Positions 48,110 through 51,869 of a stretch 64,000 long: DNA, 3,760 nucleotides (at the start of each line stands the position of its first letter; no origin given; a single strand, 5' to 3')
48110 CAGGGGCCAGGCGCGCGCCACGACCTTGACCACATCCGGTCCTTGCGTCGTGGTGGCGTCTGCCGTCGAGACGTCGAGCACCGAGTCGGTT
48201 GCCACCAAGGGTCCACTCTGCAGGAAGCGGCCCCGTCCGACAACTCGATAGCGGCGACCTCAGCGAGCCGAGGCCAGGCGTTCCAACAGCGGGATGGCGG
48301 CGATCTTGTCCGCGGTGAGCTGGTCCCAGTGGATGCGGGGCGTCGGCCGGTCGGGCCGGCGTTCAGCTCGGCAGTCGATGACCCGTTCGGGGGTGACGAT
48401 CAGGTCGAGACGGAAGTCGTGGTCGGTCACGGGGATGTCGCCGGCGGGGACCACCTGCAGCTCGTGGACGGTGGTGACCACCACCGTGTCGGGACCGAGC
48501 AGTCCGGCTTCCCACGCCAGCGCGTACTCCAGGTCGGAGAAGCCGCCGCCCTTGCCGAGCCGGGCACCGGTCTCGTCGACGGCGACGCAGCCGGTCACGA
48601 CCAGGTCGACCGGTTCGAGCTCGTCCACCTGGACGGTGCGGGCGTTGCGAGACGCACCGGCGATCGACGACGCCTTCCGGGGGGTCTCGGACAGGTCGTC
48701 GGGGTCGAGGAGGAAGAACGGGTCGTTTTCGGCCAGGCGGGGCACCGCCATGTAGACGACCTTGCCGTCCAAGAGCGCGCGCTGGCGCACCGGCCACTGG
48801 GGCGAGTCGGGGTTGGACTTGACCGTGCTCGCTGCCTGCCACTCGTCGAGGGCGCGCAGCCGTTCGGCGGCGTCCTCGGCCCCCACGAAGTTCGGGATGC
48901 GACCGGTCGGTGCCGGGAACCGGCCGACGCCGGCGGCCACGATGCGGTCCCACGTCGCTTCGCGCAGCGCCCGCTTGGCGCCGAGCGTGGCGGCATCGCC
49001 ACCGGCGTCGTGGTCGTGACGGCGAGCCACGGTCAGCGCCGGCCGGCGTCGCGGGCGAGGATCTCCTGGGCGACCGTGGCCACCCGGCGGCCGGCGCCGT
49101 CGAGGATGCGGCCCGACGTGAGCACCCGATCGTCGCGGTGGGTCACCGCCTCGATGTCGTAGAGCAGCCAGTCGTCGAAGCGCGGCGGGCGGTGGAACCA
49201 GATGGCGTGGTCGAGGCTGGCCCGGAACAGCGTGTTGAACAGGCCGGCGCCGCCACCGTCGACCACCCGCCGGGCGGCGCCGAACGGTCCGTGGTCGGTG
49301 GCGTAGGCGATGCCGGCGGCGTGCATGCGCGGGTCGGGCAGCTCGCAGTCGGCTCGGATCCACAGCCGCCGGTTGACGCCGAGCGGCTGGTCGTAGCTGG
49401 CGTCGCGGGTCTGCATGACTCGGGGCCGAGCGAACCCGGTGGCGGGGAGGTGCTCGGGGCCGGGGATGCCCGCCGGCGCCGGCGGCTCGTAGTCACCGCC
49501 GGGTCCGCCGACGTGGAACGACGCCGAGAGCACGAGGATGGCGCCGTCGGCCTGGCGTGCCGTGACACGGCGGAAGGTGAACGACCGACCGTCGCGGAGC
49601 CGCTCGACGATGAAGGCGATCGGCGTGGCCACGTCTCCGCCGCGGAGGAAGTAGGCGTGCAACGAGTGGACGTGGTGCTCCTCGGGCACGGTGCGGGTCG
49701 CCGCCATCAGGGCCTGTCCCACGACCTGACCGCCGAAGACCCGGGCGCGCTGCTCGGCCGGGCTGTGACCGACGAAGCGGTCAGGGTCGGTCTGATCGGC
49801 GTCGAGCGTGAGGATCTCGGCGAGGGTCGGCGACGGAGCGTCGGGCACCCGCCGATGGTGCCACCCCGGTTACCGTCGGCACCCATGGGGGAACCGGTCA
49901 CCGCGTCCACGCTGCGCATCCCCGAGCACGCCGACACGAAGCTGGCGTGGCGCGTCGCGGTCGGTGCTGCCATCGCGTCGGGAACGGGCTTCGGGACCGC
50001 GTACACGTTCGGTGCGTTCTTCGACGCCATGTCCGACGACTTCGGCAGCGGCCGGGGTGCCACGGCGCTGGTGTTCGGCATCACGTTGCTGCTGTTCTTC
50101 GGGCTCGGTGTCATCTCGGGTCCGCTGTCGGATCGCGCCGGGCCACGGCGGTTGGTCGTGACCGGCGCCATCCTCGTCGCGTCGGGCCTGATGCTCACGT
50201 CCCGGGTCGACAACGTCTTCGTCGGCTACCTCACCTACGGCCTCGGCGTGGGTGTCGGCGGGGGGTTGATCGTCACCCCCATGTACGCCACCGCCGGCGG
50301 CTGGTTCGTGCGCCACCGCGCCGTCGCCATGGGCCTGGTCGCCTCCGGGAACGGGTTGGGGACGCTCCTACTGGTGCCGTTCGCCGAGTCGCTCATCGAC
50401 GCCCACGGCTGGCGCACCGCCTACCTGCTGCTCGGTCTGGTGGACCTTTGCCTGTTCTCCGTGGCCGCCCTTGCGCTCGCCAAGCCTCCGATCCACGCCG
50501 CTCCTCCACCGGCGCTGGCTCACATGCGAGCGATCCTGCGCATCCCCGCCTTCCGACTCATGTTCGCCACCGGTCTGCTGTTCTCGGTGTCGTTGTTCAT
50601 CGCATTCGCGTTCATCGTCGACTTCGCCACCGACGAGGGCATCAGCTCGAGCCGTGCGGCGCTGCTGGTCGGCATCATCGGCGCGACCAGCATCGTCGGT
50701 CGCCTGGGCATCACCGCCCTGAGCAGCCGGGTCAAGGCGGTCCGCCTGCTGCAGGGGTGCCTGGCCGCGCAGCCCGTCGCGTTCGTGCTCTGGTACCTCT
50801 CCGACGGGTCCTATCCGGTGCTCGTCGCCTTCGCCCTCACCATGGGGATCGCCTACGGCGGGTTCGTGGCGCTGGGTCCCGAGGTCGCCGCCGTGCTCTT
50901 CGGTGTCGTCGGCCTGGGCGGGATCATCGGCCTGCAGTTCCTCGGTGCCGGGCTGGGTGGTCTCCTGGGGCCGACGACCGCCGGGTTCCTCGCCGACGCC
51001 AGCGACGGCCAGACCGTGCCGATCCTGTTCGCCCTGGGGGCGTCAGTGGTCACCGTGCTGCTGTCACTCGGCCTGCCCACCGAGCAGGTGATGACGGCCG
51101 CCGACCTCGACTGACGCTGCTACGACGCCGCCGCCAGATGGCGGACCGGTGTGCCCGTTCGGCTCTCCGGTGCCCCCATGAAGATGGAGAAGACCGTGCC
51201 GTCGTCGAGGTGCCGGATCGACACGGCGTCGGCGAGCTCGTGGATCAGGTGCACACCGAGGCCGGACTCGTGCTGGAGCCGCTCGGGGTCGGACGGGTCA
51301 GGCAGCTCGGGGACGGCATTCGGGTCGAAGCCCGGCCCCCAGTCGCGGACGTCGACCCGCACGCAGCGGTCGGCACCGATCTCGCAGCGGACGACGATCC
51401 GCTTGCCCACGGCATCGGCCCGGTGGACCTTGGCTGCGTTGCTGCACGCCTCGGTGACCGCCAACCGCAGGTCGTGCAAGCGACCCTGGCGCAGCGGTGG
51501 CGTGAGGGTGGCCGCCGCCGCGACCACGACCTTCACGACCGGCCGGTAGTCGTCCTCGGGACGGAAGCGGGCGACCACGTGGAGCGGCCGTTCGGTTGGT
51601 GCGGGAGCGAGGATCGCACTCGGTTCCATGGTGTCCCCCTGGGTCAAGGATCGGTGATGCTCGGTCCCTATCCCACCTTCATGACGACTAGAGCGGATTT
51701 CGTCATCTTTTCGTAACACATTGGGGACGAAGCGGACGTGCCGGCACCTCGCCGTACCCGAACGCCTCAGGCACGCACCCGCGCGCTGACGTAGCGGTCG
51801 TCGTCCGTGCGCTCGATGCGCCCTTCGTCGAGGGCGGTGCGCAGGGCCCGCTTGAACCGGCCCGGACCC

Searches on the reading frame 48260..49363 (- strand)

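Call 67: search_protein_families(library=pfam, proteins=[window:48260-49363:-], max_evalue=0.001)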
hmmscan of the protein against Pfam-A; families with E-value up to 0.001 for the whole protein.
window:48260-49363:- (367 aa): 1 family
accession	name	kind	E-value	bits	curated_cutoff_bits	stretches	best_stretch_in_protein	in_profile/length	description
PF01812.26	5-FTHF_cyc-lig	-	5.6e-24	85.5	27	1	131-325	2-186/186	5-formyltetrahydrofolate cyclo-ligase family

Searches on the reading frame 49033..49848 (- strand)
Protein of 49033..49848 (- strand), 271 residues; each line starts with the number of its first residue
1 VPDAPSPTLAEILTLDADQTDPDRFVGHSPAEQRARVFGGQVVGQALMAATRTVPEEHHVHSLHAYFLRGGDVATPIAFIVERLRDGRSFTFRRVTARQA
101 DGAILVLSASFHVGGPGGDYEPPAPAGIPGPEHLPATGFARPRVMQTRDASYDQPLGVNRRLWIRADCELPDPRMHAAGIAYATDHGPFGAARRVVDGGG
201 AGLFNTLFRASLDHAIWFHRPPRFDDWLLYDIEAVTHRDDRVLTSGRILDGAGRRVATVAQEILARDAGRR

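Call 67: search_protein_families(library=pfam, proteins=[window:49033-49848:-], max_evalue=0.001)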
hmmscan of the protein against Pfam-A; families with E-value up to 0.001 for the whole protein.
window:49033-49848:- (271 aa): 3 families
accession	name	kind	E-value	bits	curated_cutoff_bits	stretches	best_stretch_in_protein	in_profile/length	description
PF02551.21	Acyl_CoA_thio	-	3.3e-26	92.1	21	2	159-262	30-130/132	Acyl-CoA thioesterase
PF13622.12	4HBT_3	-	2e-20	73.3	24.3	1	32-112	7-83/83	Acyl-CoA thioesterase N-terminal domain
PF20789.3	4HBT_3C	-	1.6e-19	70.9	24.1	1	133-264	12-139/140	Acyl-CoA thioesterase C-terminal domain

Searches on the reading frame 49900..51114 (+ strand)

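Call 67: search_protein_families(library=pfam, proteins=[window:49900-51114:+], max_evalue=0.001)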
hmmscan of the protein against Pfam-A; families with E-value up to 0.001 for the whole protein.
window:49900-51114:+ (404 aa): 2 families
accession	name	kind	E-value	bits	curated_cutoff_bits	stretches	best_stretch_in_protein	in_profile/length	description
PF07690.21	MFS_1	-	1.6e-32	113.2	33.4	2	26-301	4-289/347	Major Facilitator Superfamily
PF06779.20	MFS_4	-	2.5e-09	37.4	26.3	1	78-389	52-363/364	Uncharacterised MFS-type transporter YbfB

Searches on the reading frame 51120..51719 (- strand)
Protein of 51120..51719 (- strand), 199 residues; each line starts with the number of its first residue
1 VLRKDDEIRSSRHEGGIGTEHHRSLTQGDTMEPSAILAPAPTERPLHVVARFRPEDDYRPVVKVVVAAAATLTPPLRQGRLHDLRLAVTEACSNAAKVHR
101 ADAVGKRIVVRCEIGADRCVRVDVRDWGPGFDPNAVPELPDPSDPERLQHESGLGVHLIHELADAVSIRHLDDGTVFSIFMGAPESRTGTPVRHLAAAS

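Call 3: search_protein_families(library=pfam, proteins=[window:51120-51719:-], max_evalue=1)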
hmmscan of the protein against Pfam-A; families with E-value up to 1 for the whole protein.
window:51120-51719:- (199 aa): 2 families
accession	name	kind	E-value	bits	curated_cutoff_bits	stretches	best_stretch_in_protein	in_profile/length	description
PF13581.12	HATPase_c_2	-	4.3e-23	82.2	27.4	1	57-178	7-124/127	Histidine kinase-like ATPase domain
PF02518.31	HATPase_c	-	4.4e-08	34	26.4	1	83-180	5-106/111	Histidine kinase-, DNA gyrase B-, and HSP90-like ATPase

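Call 4: search_protein_families(library=ncbifam, proteins=[window:51120-51719:-], max_evalue=0.1)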
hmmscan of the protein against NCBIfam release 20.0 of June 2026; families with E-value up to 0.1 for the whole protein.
window:51120-51719:- (199 aa): 6 families
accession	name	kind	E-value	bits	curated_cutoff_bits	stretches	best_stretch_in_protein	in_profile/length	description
NF041045.1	RsbA_anti_sig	subfamily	5.8e-11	42.2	210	1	30-180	161-301/303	anti-sigma factor RsbA family regulatory protein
NF003144.0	PRK04069.1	equivalog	1.2e-10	41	145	1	81-176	40-136/161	anti-sigma B factor RsbW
TIGR01925.2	spIIAB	equivalog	1.3e-07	31.6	135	1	62-176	17-129/137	anti-sigma F factor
TIGR01924.1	rsbW_low_gc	equivalog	2.1e-07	30.5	155.05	1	80-176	39-136/159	anti-sigma B factor RsbW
TIGR02938.1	nifL_nitrog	equivalog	0.027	13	242.45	1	64-162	368-468/494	nitrogen fixation negative regulator NifL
NF050136.1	PGL_lacton_Staph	exception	0.033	13.2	500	1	94-176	141-223/341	6-phosphogluconolactonase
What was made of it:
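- Checked: The gene at 51120-51719 (-) is an RsbW-like HATPase_c_2 protein (calls 3, 4).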
